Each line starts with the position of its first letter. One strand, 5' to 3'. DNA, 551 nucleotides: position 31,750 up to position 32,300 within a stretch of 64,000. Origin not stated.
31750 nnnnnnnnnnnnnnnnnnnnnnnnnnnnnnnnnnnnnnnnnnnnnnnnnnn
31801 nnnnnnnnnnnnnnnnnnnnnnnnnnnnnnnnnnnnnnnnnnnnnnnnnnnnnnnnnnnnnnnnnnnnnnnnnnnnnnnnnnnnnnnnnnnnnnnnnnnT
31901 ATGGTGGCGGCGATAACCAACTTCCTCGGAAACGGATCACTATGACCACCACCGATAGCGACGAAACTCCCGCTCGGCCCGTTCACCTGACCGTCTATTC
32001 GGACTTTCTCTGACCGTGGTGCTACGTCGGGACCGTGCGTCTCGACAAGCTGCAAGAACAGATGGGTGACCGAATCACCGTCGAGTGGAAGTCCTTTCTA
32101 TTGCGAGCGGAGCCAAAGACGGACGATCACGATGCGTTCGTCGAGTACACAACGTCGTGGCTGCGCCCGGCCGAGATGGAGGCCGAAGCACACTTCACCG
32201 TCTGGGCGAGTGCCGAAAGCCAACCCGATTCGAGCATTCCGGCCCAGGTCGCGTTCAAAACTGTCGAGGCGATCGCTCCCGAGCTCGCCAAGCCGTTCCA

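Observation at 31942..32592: In-frame TGA at the first Cys of the CPWC redox motif of a DsbA/FrnE-family gene: candidate selenoprotein (UPWC)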

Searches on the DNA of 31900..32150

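Call 22: search_rna_families(source=window, start=31900, end=32150, threshold=evalue, max_evalue=10)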
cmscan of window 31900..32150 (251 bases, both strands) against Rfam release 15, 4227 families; matches with E-value up to 10: 0.
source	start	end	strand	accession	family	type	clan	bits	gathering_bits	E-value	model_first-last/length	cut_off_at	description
